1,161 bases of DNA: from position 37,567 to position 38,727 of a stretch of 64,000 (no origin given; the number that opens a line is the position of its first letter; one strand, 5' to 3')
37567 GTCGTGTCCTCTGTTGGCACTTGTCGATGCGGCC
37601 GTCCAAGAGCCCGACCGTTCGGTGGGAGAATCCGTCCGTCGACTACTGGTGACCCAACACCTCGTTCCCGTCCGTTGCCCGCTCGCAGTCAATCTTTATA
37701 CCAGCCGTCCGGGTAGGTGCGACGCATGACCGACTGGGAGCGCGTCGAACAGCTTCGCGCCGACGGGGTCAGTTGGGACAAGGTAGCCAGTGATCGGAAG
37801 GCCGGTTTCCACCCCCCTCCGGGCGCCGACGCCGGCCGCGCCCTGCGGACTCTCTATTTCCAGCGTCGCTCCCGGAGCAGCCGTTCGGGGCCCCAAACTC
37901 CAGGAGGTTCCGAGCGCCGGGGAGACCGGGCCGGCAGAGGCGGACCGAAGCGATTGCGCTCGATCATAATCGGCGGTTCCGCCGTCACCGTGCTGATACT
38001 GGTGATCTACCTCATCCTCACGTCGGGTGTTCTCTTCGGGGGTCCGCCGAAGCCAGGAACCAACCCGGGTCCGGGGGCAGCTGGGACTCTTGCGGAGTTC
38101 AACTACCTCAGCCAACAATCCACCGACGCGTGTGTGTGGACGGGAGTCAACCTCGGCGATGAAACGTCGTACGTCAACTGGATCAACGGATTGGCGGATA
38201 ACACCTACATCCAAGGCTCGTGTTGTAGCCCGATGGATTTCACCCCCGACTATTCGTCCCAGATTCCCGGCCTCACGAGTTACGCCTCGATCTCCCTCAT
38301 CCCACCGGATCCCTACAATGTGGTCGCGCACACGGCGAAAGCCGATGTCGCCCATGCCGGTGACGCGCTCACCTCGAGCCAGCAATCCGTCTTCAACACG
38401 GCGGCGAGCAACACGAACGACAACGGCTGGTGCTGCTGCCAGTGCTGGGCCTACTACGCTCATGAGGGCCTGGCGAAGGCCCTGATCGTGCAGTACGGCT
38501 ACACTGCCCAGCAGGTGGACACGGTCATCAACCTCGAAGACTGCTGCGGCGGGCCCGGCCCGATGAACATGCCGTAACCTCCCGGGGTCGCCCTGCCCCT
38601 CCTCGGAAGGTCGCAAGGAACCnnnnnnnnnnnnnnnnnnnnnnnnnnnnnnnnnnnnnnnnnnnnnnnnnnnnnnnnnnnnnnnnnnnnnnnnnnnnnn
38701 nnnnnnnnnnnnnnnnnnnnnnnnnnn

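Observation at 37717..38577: TM-anchored protein with CC, CCCxC and CC cysteine clusters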

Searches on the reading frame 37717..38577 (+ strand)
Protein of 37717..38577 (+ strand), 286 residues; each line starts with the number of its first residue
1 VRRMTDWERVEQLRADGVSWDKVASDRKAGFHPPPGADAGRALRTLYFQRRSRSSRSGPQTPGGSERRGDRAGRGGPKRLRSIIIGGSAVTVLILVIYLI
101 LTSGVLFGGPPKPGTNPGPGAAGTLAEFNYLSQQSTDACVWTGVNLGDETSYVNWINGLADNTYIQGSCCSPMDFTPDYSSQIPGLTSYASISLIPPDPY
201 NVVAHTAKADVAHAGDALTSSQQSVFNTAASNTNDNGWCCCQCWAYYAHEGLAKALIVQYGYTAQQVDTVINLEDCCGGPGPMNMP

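Call 3: search_protein_families(library=pfam, proteins=[window:37717-38577:+], max_evalue=1)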
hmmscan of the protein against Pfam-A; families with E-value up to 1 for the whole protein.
window:37717-38577:+ (286 aa): 1 family
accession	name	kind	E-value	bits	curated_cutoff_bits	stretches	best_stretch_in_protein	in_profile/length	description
PF00585.24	Thr_dehydrat_C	-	0.24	11.7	27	1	125-164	37-76/91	C-terminal regulatory domain of Threonine dehydratase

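Call 4: search_protein_families(library=ncbifam, proteins=[window:37717-38577:+], max_evalue=1)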
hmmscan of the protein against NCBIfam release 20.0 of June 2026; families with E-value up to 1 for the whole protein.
window:37717-38577:+ (286 aa): 0 families

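Call 5: find_homologous_proteins(query=window:37726-38574:+, max_evalue=0.01)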
Query window:37726-38574:+ (283 aa): 170 proteins with E <= 0.01 among 2480 candidates; the best 120 are listed.
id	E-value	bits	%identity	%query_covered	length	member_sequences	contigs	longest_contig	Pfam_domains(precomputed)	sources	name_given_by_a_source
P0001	2.4e-190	649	98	100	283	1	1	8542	-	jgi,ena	jgi:hypothetical protein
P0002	8.1e-189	644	97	100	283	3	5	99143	-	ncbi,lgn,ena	-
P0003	5.2e-185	631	95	100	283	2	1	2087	-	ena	-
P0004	2.6e-182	623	94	100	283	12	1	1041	-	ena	-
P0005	7.8e-163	559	82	100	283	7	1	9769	-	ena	-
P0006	1.1e-154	532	78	100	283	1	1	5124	-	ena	-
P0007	5.3e-153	526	78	100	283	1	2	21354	-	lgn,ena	-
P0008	8.2e-149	513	94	83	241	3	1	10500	-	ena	-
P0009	9.2e-147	506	76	100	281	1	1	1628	-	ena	-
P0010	4.0e-146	504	76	100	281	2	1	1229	-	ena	-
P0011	3.4e-135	468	98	73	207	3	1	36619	-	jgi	jgi:hypothetical protein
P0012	1.0e-129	450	69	100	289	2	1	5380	-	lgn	-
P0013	7.4e-112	391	63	99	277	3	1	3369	-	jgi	-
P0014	3.8e-110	386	62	100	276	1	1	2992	-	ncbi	-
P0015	9.8e-102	358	57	100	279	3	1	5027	-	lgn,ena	-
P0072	5.1e-40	156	45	66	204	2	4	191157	-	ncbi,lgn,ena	-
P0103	6.8e-37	145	38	81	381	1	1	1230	PF04191.19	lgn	-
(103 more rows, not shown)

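Call 11: find_encoding_contigs(protein=P0002, flank=8000, max_places=3)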
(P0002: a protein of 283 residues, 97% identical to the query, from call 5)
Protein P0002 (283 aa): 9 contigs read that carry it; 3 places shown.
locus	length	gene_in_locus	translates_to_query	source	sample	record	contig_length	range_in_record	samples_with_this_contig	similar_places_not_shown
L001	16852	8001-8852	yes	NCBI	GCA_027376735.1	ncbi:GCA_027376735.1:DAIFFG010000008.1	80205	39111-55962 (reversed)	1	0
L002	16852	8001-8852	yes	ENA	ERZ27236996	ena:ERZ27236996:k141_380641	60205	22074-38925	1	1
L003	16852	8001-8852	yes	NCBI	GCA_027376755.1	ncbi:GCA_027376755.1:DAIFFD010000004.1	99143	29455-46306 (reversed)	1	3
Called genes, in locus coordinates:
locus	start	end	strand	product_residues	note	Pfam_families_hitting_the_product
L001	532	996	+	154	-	PF09828:ChrB_C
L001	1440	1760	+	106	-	PF20229:ChrB_N (weak)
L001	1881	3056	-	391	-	PF14690:Zn_ribbon_ISL3, PF13542:HTH_Tnp_ISL3, PF01610:DDE_Tnp_ISL3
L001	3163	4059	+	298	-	PF01545:Cation_efflux, PF16916:ZT_dimer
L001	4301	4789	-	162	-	-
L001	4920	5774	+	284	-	-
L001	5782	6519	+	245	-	-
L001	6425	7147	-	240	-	PF06525:SoxE (weak)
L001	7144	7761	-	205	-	-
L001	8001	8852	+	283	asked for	-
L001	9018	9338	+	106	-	PF01209:Ubie_methyltran, PF06325:PrmA (weak), PF08241:Methyltransf_11, PF08242:Methyltransf_12, PF13489:Methyltransf_23, PF13649:Methyltransf_25, PF13847:Methyltransf_31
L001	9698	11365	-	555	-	PF01609:DDE_Tnp_1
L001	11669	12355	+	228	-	-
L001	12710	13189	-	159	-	PF09406:DUF2004 (weak)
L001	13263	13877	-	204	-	-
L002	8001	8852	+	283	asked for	-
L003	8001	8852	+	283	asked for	-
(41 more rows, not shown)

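Call 12: find_encoding_contigs(protein=P0072, flank=8000, max_places=3)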
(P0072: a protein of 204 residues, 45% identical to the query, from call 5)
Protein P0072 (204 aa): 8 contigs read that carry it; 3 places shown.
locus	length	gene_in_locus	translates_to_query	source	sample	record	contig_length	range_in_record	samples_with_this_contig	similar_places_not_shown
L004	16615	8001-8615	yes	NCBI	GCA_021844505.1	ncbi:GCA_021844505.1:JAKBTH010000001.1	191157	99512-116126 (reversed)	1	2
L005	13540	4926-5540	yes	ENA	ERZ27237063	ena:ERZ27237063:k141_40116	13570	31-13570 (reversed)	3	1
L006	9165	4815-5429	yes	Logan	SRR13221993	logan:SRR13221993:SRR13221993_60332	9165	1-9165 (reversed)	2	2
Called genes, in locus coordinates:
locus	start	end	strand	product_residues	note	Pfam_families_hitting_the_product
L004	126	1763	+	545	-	PF01565:FAD_binding_4, PF02913:FAD-oxidase_C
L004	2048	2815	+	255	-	PF01145:Band_7, PF13421:Band_7_1 (faint)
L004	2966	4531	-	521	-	PF00239:Resolvase, PF07508:Recombinase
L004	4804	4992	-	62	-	-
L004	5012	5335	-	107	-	-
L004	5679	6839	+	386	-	-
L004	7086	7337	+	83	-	-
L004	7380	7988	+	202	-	-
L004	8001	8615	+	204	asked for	-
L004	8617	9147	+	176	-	PF04191:PEMT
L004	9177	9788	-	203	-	-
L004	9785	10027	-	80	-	PF09851:SHOCT (weak)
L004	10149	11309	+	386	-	PF03773:ArsP_1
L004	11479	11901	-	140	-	PF00376:MerR, PF13411:MerR_1, PF09278:MerR-DNA-bind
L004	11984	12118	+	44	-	-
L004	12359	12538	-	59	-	-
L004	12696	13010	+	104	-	PF12840:HTH_20 (weak), PF01022:HTH_5 (weak)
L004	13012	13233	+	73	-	-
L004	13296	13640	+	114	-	PF08534:Redoxin (weak), PF00578:AhpC-TSA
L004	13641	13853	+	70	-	-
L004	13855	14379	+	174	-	-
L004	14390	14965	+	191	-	-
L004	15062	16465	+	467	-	PF01134:GIDA, PF03486:HI0933_like (faint), PF07992:Pyr_redox_2, PF12831:FAD_oxidored (weak), PF13738:Pyr_redox_3, PF00070:Pyr_redox, PF02852:Pyr_redox_dim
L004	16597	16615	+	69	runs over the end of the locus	-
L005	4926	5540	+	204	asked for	-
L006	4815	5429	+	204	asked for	-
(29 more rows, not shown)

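Call 14: find_related_loci(query=A1, collection=genome_contigs, flank=6000)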
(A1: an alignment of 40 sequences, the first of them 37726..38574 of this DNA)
Query A1 (283 aa) in genome_contigs; peptide patterns used: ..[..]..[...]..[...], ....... (x = any residue, [..] = any of these).
266 stretches matched a pattern; 88 encode a relative of the query (tblastn E <= 1e-3); the best 80 are kept; 80 distinct loci.
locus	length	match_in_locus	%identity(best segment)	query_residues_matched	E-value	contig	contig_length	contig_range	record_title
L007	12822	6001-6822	93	1-274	2e-156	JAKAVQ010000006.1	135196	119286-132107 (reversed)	MAG: Thermoplasmata archaeon isolate YP4.bin112 NODE_148_length_135196_cov_4.338686, whole genome shotgun sequence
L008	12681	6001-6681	49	47-282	2e-63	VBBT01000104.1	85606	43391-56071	MAG: Candidatus Bathyarchaeota archaeon isolate BA_25 14_0927_12_40cm_scaffold_88, whole genome shotgun sequence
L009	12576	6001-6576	55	91-282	2e-62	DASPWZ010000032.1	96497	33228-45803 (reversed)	MAG TPA_asm: Candidatus Dormiibacterota bacterium isolate SMAG_U11554 k141_287076, whole genome shotgun sequence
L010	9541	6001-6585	47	76-277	6e-50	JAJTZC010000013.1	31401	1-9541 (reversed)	MAG: Nitrososphaerales archaeon isolate Th24 6609, whole genome shotgun sequence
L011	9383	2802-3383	47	81-276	3e-49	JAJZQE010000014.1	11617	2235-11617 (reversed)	MAG: bacterium isolate SKS1.bin36 NODE_9887_length_11617_cov_2.538642, whole genome shotgun sequence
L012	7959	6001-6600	45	75-282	4e-46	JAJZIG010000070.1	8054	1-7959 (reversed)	MAG: archaeon isolate LSA3.bin14 NODE_14811_length_8054_cov_1.251419, whole genome shotgun sequence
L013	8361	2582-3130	47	89-276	6e-46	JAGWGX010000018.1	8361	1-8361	MAG: Candidatus Micrarchaeota archaeon isolate REEA61 REEA61_18_length_8361_cov_3.775350, whole genome shotgun sequence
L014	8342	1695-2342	43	62-276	1e-45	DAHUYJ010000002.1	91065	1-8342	MAG TPA_asm: Candidatus Saccharibacteria bacterium isolate clean1668 NODE_2_length_91065_cov_5.514573, whole genome shot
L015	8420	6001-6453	50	122-276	9e-43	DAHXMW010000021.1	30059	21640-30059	MAG TPA_asm: Candidatus Micrarchaeota archaeon isolate clean1631 k141_578763, whole genome shotgun sequence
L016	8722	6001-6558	41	75-276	2e-42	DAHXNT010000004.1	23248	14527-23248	MAG TPA_asm: Candidatus Micrarchaeota archaeon isolate clean1789 NODE_4_length_23248_cov_2.534449, whole genome shotgun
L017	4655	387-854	48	123-282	4e-42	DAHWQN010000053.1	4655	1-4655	MAG TPA_asm: Candidatus Micrarchaeota archaeon isolate clean1451 NODE_53_length_4655_cov_3.212101, whole genome shotgun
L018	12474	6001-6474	49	122-276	4e-42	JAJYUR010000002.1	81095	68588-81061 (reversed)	MAG: Candidatus Micrarchaeota archaeon isolate FK1.bin29 NODE_268_length_81095_cov_34.541547, whole genome shotgun seque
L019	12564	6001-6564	40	77-276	5e-41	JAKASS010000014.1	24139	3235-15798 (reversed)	MAG: Nanoarchaeota archaeon isolate YP1.bin68 NODE_1714_length_24139_cov_51.741754, whole genome shotgun sequence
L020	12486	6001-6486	46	111-276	5e-41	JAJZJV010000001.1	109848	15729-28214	MAG: Candidatus Micrarchaeota archaeon isolate LSA5.bin73 NODE_143_length_109848_cov_5.092626, whole genome shotgun sequ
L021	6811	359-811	47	122-276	2e-40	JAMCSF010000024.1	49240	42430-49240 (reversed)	MAG: Candidatus Marsarchaeota archaeon isolate FK_Sedi_A_Bin.220 NODE_1248_length_49240_cov_3.78081, whole genome shotgu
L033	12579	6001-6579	35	76-278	4e-35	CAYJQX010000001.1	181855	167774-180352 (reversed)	MAG TPA_asm: uncultured Candidatus Saccharibacteria bacterium isolate ERP125453_co1_27 genome assembly, contig: NODE_17_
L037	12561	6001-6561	35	82-278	4e-34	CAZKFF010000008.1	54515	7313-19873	MAG TPA_asm: uncultured Candidatus Saccharibacteria bacterium isolate SRP263527_co2_181 genome assembly, contig: NODE_39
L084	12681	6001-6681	34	48-276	4e-26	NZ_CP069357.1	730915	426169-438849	Microvirga sp. VF16 plasmid pMVF16-3, complete sequence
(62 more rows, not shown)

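Call 36: search_dna_similar(query=L084:6133-6699:+, collection=plasmids, mode=protein, max_rows=30)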
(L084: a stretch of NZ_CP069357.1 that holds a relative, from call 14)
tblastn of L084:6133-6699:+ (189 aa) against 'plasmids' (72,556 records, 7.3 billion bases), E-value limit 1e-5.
Records with a match: 13; places in all: 13; records where one place covers at least 80% of the query: 6.
Best place of each record, by identity: >=99% 1; 60-80% 8; <60% 4.
By first word of the organism name: Sinorhizobium 8; Ensifer 2; Microvirga 1; Burkholderia 1; Paraburkholderia 1.
By predicted mobility (MOB-suite, as given by PLSDB): conjugative 8; non-mobilizable 5.
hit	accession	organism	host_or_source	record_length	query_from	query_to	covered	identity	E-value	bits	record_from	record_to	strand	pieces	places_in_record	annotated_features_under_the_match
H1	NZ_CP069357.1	Microvirga sp. VF16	Vachellia farnesiana,Cell culture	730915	1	189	100%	100.0%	9e-116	368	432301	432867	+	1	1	hypothetical protein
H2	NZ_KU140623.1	Sinorhizobium sp. M14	microbial mats from Zloty Stok gold mine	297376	21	189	89%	66.3%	7e-74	248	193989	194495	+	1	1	hypothetical protein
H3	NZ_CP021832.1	Sinorhizobium meliloti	Medicago truncatula,Single Cell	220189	30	189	85%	69.4%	6e-72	242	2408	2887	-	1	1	hypothetical protein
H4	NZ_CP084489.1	Ensifer adhaerens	cellculture,soil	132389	28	189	86%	59.9%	2e-58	203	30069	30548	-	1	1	hypothetical protein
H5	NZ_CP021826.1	Sinorhizobium meliloti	Medicago truncatula,Single Cell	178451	38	189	80%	63.8%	2e-61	212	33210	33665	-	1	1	hypothetical protein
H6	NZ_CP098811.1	Ensifer adhaerens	whole organism,soil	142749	23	178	83%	59.6%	8e-55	193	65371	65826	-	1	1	hypothetical protein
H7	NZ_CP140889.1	Sinorhizobium medicae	Medicago lupulina,whole organism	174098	38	178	75%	63.1%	3e-54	192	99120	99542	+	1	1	hypothetical protein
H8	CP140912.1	Sinorhizobium medicae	Medicago lupulina,whole organism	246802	38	178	75%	63.1%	3e-54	192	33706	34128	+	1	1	hypothetical protein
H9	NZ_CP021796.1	Sinorhizobium meliloti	Medicago sativa,Single Cell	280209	38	178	75%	63.1%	3e-54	192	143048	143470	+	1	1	hypothetical protein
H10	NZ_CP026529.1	Sinorhizobium meliloti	Medicago sativa L. subsp. ambigua,Cell ...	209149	38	178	75%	62.4%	1e-53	190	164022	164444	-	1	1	hypothetical protein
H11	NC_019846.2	Sinorhizobium meliloti GR4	-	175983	38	178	75%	62.4%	1e-53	190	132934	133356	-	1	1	hypothetical protein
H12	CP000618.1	Burkholderia vietnamiensis G4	-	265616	132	186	29%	52.7%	6e-10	64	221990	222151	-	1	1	none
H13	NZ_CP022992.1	Paraburkholderia aromaticivorans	-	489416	132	186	29%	52.7%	6e-10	64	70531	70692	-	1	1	none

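Call 38: get_annotated_region(hit=H2, flank=9000)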
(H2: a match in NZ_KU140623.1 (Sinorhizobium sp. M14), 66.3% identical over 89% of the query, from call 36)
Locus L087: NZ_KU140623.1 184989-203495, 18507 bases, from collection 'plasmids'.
description: Sinorhizobium sp. M14 plasmid pSinB, complete sequence
organism: Sinorhizobium sp. M14 (NCBI taxid 430451)
taxonomy: Bacteria; Pseudomonadota; Alphaproteobacteria; Hyphomicrobiales; Rhizobiaceae; Sinorhizobium; Sinorhizobium sp. M14
host: -; source: microbial mats from Zloty Stok gold mine; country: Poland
typing (MOB-suite, as given by PLSDB): conjugative; replicon rep_cluster_473; relaxase MOBQ; mating-pair formation MPF_T
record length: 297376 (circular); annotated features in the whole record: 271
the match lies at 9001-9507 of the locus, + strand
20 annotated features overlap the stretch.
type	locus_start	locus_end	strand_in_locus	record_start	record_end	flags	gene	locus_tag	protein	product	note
CDS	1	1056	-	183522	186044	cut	-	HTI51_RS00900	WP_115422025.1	heavy metal translocating P-type ATPase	-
CDS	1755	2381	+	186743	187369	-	-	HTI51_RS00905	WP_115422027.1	DsbE family thiol:disulfide interchange protein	-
CDS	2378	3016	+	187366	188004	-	-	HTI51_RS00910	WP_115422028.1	TlpA disulfide reductase family protein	-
CDS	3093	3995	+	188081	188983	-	-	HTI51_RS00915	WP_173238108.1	hypothetical protein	-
CDS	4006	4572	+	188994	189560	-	-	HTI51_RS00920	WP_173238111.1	DUF1573 domain-containing protein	-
CDS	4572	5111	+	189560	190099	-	-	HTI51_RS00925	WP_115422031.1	hypothetical protein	-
CDS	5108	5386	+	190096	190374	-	-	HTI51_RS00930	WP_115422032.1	hypothetical protein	-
CDS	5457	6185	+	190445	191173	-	-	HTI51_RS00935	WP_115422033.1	SCO family protein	-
CDS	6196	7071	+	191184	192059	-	-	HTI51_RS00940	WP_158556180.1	exo-alpha-sialidase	-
CDS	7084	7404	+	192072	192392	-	-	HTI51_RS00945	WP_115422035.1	hypothetical protein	-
CDS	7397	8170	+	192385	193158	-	-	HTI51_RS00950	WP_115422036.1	DsbA family protein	-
CDS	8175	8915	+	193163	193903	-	-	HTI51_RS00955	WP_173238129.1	cytochrome c biogenesis protein CcdA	GO:0017004 - cytochrome complex assembly [Evidence IEA]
CDS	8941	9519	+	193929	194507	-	-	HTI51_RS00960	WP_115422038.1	hypothetical protein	-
CDS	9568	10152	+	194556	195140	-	-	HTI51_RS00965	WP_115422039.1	isoprenylcysteine carboxylmethyltransferase family protein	-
CDS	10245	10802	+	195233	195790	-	petA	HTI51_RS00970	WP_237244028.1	ubiquinol-cytochrome c reductase iron-sulfur subunit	GO:0009060 - aerobic respiration [Evidence IEA]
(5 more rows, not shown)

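Call 39: get_annotated_region(hit=H1, flank=9000)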
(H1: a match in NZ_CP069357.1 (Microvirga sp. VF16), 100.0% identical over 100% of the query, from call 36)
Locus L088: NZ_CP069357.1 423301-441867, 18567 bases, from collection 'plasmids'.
description: Microvirga sp. VF16 plasmid pMVF16-3, complete sequence
organism: Microvirga sp. VF16 (NCBI taxid 2807101)
taxonomy: Bacteria; Pseudomonadota; Alphaproteobacteria; Hyphomicrobiales; Methylobacteriaceae; Microvirga; Microvirga sp. VF16
host: -; source: Vachellia farnesiana,Cell culture; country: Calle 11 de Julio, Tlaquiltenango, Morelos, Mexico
typing (MOB-suite, as given by PLSDB): non-mobilizable
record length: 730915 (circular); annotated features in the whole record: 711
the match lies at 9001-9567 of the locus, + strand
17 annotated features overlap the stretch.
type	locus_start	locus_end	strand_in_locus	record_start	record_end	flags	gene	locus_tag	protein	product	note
CDS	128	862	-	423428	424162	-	-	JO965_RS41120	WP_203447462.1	cytochrome c biogenesis protein CcdA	GO:0017004 - cytochrome complex assembly [Evidence IEA]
CDS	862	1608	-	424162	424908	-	-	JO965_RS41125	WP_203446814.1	DsbA family protein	-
CDS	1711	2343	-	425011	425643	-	-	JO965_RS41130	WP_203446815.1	cytochrome c oxidase assembly protein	-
CDS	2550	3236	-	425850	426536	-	-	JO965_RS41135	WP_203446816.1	SCO family protein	-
CDS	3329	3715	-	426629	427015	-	-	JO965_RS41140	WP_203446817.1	hypothetical protein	-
CDS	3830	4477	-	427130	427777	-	-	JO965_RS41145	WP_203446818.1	TlpA disulfide reductase family protein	-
CDS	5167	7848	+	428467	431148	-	-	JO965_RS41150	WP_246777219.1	NAD-dependent epimerase/dehydratase family protein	-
CDS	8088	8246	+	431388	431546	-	-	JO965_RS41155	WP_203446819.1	hypothetical protein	-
CDS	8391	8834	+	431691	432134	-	-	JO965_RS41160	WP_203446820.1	CBS domain-containing protein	-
CDS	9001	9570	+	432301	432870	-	-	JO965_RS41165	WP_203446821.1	hypothetical protein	-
CDS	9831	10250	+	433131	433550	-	-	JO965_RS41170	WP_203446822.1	hypothetical protein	-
CDS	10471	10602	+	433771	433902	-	-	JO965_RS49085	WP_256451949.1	hypothetical protein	-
CDS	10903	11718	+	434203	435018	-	-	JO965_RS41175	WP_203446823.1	glucose 1-dehydrogenase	-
CDS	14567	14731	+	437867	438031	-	-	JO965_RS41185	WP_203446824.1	hypothetical protein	-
CDS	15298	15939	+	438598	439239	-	-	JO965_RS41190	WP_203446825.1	DUF1109 domain-containing protein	-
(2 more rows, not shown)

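Call 51: search_protein_families(library=pfam, proteins=[P0103], max_evalue=0.01)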
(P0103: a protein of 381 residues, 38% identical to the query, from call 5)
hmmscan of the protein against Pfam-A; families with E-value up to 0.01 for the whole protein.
P0103 (381 aa): 2 families
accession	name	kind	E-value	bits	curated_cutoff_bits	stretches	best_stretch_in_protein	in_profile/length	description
PF04191.18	PEMT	-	7.8e-16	58.9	25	1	75-173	5-104/105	Phospholipid methyltransferase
PF04140.19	ICMT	-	0.0034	18.2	24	1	107-164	30-88/95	Isoprenylcysteine carboxyl methyltransferase (ICMT) family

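Call 57: search_protein_families(library=pfam, alignment_id=A3, max_evalue=10)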
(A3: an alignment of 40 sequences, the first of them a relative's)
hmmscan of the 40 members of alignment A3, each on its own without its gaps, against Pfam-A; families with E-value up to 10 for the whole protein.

A. member 1, L037:6004-6576:+ (191 aa): 0 families

B. families by the number of members that match (of 40 scanned): 22 families
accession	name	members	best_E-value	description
PF18978.5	DUF5714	4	0.002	Family of unknown function (DUF5714)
PF02630.20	SCO1-SenC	1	3.2e-10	SCO1/SenC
PF13115.11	YtkA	1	3.4e-06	YtkA-like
PF13909.12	zf-H2C2_5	1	0.0015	C2H2-type zinc-finger domain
PF12911.12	OppC_N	1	0.007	N-terminal TM domain of oligopeptide transport permease C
PF00630.25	Filamin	1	0.016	Filamin/ABP280 repeat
PF12862.13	ANAPC5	1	0.02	Anaphase-promoting complex subunit 5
PF06097.16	DUF945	1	0.037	Bacterial protein of unknown function (DUF945)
PF03699.18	UPF0182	1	0.05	Uncharacterised protein family (UPF0182)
PF24191.1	Mycobacteriophage_TM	1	0.052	Mycobacteriophage protein with transmembrane helix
PF21709.3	ABC_C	1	0.091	Emaravirus ABC_C protein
PF10277.15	Frag1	1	0.099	Frag1/DRAM/Sfk1 family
PF00585.24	Thr_dehydrat_C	1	0.1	C-terminal regulatory domain of Threonine dehydratase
PF11174.13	DUF2970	1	0.11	Protein of unknown function (DUF2970)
PF24622.1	TMP_4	1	0.12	Tape measure protein domain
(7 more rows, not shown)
